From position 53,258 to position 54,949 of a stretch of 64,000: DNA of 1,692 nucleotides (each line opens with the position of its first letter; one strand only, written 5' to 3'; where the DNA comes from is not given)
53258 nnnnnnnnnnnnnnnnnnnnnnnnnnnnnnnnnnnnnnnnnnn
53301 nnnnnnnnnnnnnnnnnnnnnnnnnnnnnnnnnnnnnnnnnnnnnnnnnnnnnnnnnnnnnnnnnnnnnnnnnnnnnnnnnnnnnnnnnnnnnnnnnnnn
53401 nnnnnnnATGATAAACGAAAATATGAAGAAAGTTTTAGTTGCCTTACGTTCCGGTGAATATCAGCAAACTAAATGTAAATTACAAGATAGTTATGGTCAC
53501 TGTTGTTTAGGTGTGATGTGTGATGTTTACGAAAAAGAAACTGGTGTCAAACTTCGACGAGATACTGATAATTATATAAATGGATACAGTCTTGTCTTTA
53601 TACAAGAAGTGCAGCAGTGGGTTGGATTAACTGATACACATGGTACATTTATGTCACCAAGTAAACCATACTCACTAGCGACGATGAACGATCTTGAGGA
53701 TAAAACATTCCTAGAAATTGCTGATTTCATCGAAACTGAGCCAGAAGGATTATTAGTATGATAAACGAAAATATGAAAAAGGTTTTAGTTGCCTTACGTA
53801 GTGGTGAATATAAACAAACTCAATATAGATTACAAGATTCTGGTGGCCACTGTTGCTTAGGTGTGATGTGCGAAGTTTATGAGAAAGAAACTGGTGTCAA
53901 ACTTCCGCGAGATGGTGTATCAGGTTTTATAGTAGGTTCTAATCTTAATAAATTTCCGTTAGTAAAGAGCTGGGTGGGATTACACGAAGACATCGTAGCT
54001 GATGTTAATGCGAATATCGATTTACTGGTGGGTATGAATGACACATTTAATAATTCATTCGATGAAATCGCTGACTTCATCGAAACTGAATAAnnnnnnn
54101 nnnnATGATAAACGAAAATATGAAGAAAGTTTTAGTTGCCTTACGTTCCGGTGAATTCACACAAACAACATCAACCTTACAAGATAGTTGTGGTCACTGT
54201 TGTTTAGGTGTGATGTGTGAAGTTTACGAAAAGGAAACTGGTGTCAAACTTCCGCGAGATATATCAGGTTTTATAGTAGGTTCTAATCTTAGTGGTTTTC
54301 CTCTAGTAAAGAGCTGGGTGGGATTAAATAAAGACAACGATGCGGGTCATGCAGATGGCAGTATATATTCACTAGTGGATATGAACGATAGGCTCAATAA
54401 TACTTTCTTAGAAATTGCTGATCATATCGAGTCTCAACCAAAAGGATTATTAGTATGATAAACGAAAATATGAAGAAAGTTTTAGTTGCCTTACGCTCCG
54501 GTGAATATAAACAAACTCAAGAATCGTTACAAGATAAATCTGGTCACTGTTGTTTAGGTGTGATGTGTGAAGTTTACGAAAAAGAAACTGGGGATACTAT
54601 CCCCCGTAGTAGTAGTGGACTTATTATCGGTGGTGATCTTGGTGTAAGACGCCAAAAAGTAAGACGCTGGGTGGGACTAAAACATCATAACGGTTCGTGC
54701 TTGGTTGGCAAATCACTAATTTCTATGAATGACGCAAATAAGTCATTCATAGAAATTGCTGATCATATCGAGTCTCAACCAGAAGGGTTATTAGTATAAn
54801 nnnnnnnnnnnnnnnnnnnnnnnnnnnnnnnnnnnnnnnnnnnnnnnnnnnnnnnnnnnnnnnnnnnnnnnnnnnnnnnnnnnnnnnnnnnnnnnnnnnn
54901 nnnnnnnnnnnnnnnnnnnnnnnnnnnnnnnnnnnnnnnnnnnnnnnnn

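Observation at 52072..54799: Operon of eight tandem, translationally coupled paralogs with conserved termini and a diversified central segment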

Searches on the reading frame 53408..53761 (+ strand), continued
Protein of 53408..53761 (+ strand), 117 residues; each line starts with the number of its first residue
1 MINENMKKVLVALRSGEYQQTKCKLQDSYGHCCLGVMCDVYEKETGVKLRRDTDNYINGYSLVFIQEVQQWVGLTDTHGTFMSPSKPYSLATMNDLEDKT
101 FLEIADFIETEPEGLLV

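Call 82: find_homologous_proteins(query=L092:6001-6363:+, max_evalue=0.00001)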
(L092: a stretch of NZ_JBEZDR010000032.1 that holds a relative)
Query L092:6001-6363:+ (120 aa): 1503 proteins with E <= 0.00001 among 1610 candidates; the best 120 are listed.
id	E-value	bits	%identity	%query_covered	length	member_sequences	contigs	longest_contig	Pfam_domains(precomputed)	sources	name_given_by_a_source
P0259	3.0e-76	272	100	100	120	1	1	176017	PF26948.1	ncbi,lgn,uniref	ncbi:hypothetical protein [Nonomuraea sp. NPDC049141]|uniref:hypothetical protein n=1 Tax=Nonomuraea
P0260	3.0e-54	200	74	100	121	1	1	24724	PF26948.1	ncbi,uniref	ncbi:hypothetical protein [Nonomuraea zeae]|uniref:hypothetical protein n=1 Tax=Nonomuraea zeae TaxI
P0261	8.5e-24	102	46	100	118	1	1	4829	PF26948.1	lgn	-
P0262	1.3e-23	101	50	100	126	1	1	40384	PF26948.1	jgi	jgi:hypothetical protein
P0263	1.3e-22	98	49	98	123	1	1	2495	PF26948.1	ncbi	-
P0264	2.1e-22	98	45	100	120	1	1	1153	PF26948.1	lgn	-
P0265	3.6e-22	97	46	100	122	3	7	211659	PF26948.1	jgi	jgi:hypothetical protein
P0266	4.8e-22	96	49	97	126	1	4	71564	PF26948.1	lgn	-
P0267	7.3e-22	96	48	100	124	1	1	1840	PF26948.1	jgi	jgi:hypothetical protein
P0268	7.5e-22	96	50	100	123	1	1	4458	PF26948.1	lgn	-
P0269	1.1e-21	95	49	100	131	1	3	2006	PF26948.1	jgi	jgi:hypothetical protein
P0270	1.3e-21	95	44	100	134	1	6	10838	PF26948.1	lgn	-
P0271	2.3e-21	94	47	100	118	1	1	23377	PF26948.1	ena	-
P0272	3.8e-21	94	49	98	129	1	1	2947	PF26948.1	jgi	jgi:hypothetical protein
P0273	4.1e-21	93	44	100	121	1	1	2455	PF26948.1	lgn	-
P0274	4.5e-21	93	50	100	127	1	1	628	PF26948.1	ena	-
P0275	9.8e-21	92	43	100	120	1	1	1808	PF26948.1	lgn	-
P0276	1.1e-20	92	46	100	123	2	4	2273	PF26948.1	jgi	jgi:hypothetical protein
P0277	1.1e-20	92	45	98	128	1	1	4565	PF26948.1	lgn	-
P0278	1.1e-20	92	46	100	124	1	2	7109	PF26948.1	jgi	jgi:hypothetical protein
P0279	1.3e-20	92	46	100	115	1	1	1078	PF26948.1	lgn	-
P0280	1.4e-20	92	44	100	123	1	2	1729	PF26948.1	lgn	-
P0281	1.7e-20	91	47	100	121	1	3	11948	PF26948.1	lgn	-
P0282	1.9e-20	91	49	100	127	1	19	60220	PF26948.1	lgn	-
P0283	2.0e-20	91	49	100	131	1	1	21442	PF26948.1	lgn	-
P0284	2.0e-20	91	49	100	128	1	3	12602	PF26948.1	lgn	-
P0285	2.0e-20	91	47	100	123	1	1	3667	PF26948.1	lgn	-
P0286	3.0e-20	91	48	100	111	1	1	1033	PF26948.1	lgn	-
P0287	5.1e-20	90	47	100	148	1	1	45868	PF26948.1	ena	-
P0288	5.6e-20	90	45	100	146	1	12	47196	PF26948.1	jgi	jgi:hypothetical protein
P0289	5.8e-20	90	45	100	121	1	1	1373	PF26948.1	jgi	jgi:hypothetical protein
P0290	6.4e-20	90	48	100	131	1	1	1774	PF26948.1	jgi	jgi:hypothetical protein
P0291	6.6e-20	89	44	100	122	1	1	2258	PF26948.1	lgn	-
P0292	6.6e-20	89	46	100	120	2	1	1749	PF26948.1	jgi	-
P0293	1.1e-19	89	45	99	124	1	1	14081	PF26948.1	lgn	-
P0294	1.1e-19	89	44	100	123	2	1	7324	PF26948.1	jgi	jgi:hypothetical protein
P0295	1.1e-19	89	46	100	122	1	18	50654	PF26948.1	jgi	jgi:hypothetical protein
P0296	1.5e-19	88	45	99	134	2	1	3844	PF26948.1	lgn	-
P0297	1.6e-19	88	47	100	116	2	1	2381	PF26948.1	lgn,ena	-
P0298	1.8e-19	88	46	99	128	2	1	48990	PF26948.1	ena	-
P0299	1.9e-19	88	47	100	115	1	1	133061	PF26948.1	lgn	-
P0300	3.5e-19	87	47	100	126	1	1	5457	PF26948.1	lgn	-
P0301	5.3e-19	87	45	98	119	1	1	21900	PF26948.1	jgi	jgi:hypothetical protein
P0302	5.5e-19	87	42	100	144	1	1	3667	PF26948.1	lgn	-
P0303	5.6e-19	86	44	100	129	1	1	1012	PF26948.1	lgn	-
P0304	6.8e-19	86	47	100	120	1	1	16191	PF26948.1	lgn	-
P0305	1.2e-18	85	45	99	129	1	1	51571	PF26948.1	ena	-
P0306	1.2e-18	85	42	100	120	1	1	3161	PF26948.1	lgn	-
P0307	1.3e-18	85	41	100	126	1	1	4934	PF26948.1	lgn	-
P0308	1.5e-18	85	43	100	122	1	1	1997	PF26948.1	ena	-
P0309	1.7e-18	85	44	100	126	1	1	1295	PF26948.1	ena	-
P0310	1.8e-18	85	47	100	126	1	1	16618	PF26948.1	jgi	jgi:hypothetical protein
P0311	2.2e-18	85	44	100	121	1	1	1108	PF26948.1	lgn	-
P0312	2.2e-18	85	49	98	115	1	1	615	PF26948.1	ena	-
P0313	2.3e-18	85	48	100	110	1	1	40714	PF26948.1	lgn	-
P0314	2.3e-18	84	47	100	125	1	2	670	PF26948.1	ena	-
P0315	2.5e-18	84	49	100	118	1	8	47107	PF26948.1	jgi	jgi:hypothetical protein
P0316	2.6e-18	84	45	100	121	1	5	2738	PF26948.1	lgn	-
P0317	2.8e-18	84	45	98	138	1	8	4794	PF26948.1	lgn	-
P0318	2.9e-18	84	44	100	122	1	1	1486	PF26948.1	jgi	jgi:hypothetical protein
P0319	3.0e-18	84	46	100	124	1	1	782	PF26948.1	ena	-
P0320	3.5e-18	84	43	100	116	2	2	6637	PF26948.1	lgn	-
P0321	4.0e-18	84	43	98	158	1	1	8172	PF26948.1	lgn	-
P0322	4.0e-18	84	44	100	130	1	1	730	PF26948.1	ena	-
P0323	4.3e-18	84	44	100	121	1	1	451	PF26948.1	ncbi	-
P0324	5.1e-18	83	44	100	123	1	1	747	PF26948.1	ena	-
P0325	5.6e-18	83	43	100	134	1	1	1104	PF26948.1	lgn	-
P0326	5.7e-18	83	45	100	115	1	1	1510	PF26948.1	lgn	-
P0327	5.9e-18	83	46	98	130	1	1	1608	PF26948.1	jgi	jgi:hypothetical protein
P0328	6.7e-18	83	46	100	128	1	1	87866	PF26948.1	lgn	-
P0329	7.1e-18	83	44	100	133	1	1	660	PF26948.1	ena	-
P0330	7.3e-18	83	44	100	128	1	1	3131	PF26948.1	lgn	-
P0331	7.4e-18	83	44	96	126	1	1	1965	PF26948.1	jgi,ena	-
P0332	7.5e-18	83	47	95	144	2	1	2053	PF26948.1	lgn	-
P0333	7.6e-18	83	41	99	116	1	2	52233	PF26948.1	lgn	-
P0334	8.1e-18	83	44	100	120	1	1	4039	PF26948.1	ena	-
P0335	8.6e-18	83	44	99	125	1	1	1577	PF26948.1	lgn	-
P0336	8.8e-18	83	45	100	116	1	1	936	PF26948.1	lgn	-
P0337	8.8e-18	83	45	100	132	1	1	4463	PF26948.1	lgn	-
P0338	9.7e-18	82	45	100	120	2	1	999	PF26948.1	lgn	-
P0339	9.8e-18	82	46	100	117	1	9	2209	PF26948.1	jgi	jgi:hypothetical protein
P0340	1.0e-17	82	48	100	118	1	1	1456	PF26948.1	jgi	jgi:hypothetical protein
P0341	1.1e-17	82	44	98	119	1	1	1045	PF26948.1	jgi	jgi:hypothetical protein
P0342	1.2e-17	82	45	100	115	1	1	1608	PF26948.1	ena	-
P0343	1.2e-17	82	46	100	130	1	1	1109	PF26948.1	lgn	-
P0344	1.2e-17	82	44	98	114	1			PF26948.1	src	-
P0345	1.3e-17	82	45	98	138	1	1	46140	PF26948.1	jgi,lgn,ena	-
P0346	1.4e-17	82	46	100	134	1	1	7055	PF26948.1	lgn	-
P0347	1.4e-17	82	42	98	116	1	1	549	PF26948.1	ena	-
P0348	1.5e-17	82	42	100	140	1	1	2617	PF26948.1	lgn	-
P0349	1.5e-17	82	43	100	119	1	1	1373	PF26948.1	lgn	-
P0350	1.5e-17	82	44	100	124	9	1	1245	PF26948.1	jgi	jgi:hypothetical protein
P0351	1.6e-17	82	47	100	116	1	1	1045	PF26948.1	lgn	-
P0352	1.7e-17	82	41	100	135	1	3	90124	PF26948.1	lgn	-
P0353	1.8e-17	82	41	100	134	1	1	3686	PF26948.1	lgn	-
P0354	2.1e-17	81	44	100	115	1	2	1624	PF26948.1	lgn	-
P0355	2.1e-17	81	45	100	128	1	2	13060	PF26948.1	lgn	-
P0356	2.3e-17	81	45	100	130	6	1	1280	PF26948.1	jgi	jgi:hypothetical protein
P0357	2.5e-17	81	44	100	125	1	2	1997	PF26948.1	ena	-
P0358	2.8e-17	81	43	100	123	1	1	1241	PF26948.1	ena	-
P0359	2.8e-17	81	45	100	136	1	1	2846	PF26948.1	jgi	jgi:hypothetical protein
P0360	2.8e-17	81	48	100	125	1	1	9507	PF26948.1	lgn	-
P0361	3.1e-17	81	44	100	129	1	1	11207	PF26948.1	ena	-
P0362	3.1e-17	81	46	100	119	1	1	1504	PF26948.1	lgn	-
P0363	3.5e-17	81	43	98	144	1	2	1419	PF26948.1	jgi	jgi:hypothetical protein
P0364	3.5e-17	81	42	99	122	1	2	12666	PF26948.1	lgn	-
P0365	3.9e-17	81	45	100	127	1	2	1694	PF26948.1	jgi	jgi:hypothetical protein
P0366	4.6e-17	80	44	100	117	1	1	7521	PF26948.1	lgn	-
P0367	5.1e-17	80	45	100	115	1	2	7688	PF26948.1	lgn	-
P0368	5.2e-17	80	43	100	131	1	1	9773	PF26948.1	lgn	-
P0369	5.3e-17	80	43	100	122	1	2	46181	PF26948.1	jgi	jgi:hypothetical protein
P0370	5.4e-17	80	41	100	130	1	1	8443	PF26948.1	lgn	-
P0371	5.5e-17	80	47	100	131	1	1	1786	PF26948.1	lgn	-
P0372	5.5e-17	80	44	100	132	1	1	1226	PF26948.1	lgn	-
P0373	5.7e-17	80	46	100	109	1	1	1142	PF26948.1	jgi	jgi:hypothetical protein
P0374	6.0e-17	80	46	100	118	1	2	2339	PF26948.1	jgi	jgi:hypothetical protein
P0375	6.3e-17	80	44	99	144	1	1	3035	PF26948.1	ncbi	-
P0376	6.3e-17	80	43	100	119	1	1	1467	PF26948.1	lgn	-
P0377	6.3e-17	80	43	100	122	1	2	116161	PF26948.1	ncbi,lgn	-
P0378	6.4e-17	80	44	100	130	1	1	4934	PF26948.1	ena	-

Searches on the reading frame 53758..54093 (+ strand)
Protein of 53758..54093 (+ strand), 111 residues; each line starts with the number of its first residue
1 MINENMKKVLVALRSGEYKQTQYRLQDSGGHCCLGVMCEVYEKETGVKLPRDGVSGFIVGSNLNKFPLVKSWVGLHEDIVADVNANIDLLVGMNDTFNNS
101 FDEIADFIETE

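Call 3: search_protein_families(library=pfam, proteins=[window:53758-54093:+], max_evalue=1)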
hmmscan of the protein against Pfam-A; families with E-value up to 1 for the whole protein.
window:53758-54093:+ (111 aa): 0 families

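Call 4: search_protein_families(library=phrogs, proteins=[window:53758-54093:+], max_evalue=0.1)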
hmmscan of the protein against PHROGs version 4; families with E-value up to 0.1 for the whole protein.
window:53758-54093:+ (111 aa): 2 families
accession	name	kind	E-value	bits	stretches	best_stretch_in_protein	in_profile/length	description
phrog_18067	-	unknown function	1.7e-18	68.2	1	1-110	1-127/129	-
phrog_35245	-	unknown function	0.075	14.5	0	16-41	32-57/90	-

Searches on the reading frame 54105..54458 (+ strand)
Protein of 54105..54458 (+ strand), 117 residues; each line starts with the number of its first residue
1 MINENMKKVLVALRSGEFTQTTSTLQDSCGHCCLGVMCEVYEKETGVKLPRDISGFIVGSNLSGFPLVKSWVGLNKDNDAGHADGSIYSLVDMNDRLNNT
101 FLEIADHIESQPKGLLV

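Call 3: search_protein_families(library=pfam, proteins=[window:54105-54458:+], max_evalue=1)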
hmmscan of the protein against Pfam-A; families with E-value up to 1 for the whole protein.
window:54105-54458:+ (117 aa): 0 families

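Call 4: search_protein_families(library=phrogs, proteins=[window:54105-54458:+], max_evalue=0.1)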
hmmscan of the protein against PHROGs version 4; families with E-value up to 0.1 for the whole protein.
window:54105-54458:+ (117 aa): 1 family
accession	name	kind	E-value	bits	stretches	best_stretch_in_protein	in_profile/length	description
phrog_18067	-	unknown function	2.8e-15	57.8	1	1-110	1-127/129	-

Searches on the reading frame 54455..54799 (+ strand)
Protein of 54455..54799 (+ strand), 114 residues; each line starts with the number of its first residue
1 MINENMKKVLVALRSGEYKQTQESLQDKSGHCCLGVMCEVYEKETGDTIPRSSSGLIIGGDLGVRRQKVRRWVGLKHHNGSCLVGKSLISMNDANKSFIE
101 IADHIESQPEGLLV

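Call 3: search_protein_families(library=pfam, proteins=[window:54455-54799:+], max_evalue=1)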
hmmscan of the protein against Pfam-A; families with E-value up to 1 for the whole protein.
window:54455-54799:+ (114 aa): 0 families

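Call 4: search_protein_families(library=phrogs, proteins=[window:54455-54799:+], max_evalue=0.1)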
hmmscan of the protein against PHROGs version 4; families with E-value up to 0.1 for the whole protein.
window:54455-54799:+ (114 aa): 1 family
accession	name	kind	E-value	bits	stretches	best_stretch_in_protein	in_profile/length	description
phrog_18067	-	unknown function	3.8e-21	76.8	1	1-78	1-79/129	-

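Call 9: search_dna_similar(query=window:54455-54799:+, collection=phages, mode=protein, max_rows=40, max_evalue=0.001)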
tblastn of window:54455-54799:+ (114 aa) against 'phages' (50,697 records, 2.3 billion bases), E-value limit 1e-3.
Records with a match: 11; places in all: 17; records where one place covers at least 80% of the query: 11.
Best place of each record, by identity: <60% 11.
By first word of the organism name: Alteromonas 5; Synechococcus 2; Ralstonia 2; Bradyrhizobium 1; Alishewanella 1.
By host as written in the record: Alteromonas macleodii str. 'Balearic Sea AD45' 5; Synechoccus sp. 2; - 2; Bradyrhizobium japonicum S10J 1; Alishewanella sp. SMS8 1.
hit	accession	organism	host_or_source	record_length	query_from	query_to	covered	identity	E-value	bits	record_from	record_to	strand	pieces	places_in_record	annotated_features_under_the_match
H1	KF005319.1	Alteromonas phage vB_AmaP_AD45-P4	Alteromonas macleodii str. 'Balearic ...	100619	1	106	93%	40.2%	1e-11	65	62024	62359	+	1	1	hypothetical protein (x2)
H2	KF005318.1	Alteromonas phage vB_AmaP_AD45-P3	Alteromonas macleodii str. 'Balearic ...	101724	1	106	93%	40.2%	1e-11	65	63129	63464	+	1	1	hypothetical protein (x2)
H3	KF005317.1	Alteromonas phage vB_AmaP_AD45-P1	Alteromonas macleodii str. 'Balearic ...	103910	1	106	93%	40.2%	1e-11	65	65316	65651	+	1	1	hypothetical protein (x2)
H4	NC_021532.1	Alteromonas phage vB_AmaP_AD45-P1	Alteromonas macleodii str. 'Balearic ...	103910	1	106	93%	40.2%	1e-11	65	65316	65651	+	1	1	hypothetical protein (x2)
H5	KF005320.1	Alteromonas phage vB_AmaP_AD45-P2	Alteromonas macleodii str. 'Balearic ...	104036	1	106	93%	40.2%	1e-11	65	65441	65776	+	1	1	hypothetical protein (x2)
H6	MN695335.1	Synechococcus phage B23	Synechoccus sp.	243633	1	108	95%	36.3%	4e-8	108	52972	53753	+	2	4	hypothetical protein (x2)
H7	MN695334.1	Synechococcus phage B3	Synechoccus sp.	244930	1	108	95%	36.3%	4e-8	108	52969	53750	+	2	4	hypothetical protein (x2)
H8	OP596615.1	Bradyrhizobium phage ppBjS10J-1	Bradyrhizobium japonicum S10J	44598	2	107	93%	35.8%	2e-6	50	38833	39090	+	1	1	hypothetical protein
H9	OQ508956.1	Alishewanella phage vB_AspM_Slicko01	Alishewanella sp. SMS8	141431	1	113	99%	33.3%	3e-6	49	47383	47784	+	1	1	hypothetical protein (x2)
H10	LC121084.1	Ralstonia phage RSP15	-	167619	8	107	88%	33.3%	5e-8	55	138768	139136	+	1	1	hypothetical protein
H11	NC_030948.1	Ralstonia phage RSP15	-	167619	8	107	88%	33.3%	5e-8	55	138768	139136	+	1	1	hypothetical protein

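Call 17: search_protein_families(library=ncbifam, proteins=[window:54455-54799:+], max_evalue=1)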
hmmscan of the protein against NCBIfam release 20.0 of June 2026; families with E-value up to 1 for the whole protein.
window:54455-54799:+ (114 aa): 0 families

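Call 18: search_protein_families(library=padloc, proteins=[window:54455-54799:+], max_evalue=1)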
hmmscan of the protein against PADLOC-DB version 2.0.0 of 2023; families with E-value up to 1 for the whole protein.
window:54455-54799:+ (114 aa): 2 families
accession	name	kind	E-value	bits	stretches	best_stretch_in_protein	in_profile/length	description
PDLC00932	Cas12u3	-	0.0028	15.1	1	3-65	152-209/398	Cas12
PDLC01699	Cas12f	-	0.02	12.2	1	3-65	155-213/399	CAS-V-F; effector__SPE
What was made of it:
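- Tried and rejected: The weak Cas12 rows in PADLOC (E 0.003-0.02; call 18) were dismissed as chance.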

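Call 26: get_annotated_region(hit=H6, flank=4000)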
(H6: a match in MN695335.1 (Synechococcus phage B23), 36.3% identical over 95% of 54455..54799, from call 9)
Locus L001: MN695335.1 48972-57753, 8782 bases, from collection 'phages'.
description: Synechococcus phage B23, complete genome.
organism: Synechococcus phage B23 (NCBI taxid 2674977)
taxonomy: Viruses; Duplodnaviria; Heunggongvirae; Uroviricota; Caudoviricetes; Kyanoviridae
host: Synechoccus sp.; source: -; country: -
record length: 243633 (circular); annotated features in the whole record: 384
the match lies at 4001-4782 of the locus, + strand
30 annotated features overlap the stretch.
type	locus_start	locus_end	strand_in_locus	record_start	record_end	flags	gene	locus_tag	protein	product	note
CDS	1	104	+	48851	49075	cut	-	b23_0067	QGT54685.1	hypothetical protein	gp67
tRNA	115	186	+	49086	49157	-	-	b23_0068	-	tRNA-Met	tRNA-Met-CAT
CDS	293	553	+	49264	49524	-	-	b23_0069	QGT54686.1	hypothetical protein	gp69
CDS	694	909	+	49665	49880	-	-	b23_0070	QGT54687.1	hypothetical protein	gp70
tRNA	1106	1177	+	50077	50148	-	-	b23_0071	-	tRNA-Thr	tRNA-Thr-TGT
tRNA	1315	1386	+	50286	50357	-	-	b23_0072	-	tRNA-Cys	tRNA-Cys-GCA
CDS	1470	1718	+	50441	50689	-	-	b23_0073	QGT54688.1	hypothetical protein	gp73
CDS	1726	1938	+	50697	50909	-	-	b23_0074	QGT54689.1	hypothetical protein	gp74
CDS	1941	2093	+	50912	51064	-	-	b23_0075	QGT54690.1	hypothetical protein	gp75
CDS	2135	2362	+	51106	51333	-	-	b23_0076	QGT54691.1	hypothetical protein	gp76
CDS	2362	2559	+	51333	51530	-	-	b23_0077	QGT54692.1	hypothetical protein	gp77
CDS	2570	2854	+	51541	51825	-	-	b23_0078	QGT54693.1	hypothetical protein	gp78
CDS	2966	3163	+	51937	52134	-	-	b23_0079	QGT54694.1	hypothetical protein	gp79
CDS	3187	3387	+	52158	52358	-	-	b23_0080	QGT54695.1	hypothetical protein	gp80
CDS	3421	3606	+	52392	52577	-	-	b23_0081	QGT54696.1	hypothetical protein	gp81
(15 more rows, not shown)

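Call 27: get_annotated_region(hit=H4, flank=4000)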
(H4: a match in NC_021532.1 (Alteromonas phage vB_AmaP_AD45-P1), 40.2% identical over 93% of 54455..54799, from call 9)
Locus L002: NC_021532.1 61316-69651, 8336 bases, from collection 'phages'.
description: Alteromonas phage vB_AmaP_AD45-P1, complete genome.
organism: Alteromonas phage vB_AmaP_AD45-P1 (NCBI taxid 1300004)
taxonomy: Viruses; Duplodnaviria; Heunggongvirae; Uroviricota; Caudoviricetes
host: Alteromonas macleodii str. 'Balearic Sea AD45'; source: -; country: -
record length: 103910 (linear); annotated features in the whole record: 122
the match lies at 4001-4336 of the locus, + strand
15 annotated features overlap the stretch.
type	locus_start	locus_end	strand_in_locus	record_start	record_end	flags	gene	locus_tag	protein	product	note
CDS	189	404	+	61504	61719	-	-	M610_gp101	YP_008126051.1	hypothetical protein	-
CDS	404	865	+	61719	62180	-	-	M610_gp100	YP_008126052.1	hypothetical protein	-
CDS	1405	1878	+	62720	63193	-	-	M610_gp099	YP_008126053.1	hypothetical protein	-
CDS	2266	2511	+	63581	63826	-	-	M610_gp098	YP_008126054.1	hypothetical protein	COG0191 Fructose/tagatose bisphosphate aldolase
CDS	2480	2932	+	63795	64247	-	-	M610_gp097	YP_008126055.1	hypothetical protein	-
CDS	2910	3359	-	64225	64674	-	-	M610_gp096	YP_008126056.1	holin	-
CDS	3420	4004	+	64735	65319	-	-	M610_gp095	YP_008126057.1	hypothetical protein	similar to mg624 gene product (Megavirus chiliensis)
CDS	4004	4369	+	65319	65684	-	-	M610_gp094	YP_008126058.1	hypothetical protein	-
CDS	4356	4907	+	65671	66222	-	-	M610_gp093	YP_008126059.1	hypothetical protein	-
CDS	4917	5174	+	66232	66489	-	-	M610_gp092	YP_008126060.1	hypothetical protein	-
CDS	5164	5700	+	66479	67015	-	-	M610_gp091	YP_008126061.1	thymidylate synthase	COG1351 Predicted alternative thymidylate synthase; similar to thymidylate synthase (Pectobacterium phage phiTE)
CDS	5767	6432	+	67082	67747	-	-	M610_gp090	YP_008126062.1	HNH endonuclease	-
CDS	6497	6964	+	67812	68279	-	-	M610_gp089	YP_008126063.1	GIY-YIG nuclease family protein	similar to homing endonuclease (Staphylococcus phage vB_SauM_Romulus)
CDS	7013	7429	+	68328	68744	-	-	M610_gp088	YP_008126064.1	thymidylate synthase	COG1351 Predicted alternative thymidylate synthase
CDS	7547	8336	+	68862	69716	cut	-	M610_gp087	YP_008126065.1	SPFH domain protein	COG0330 Membrane protease subunits, stomatin/prohibitin homologs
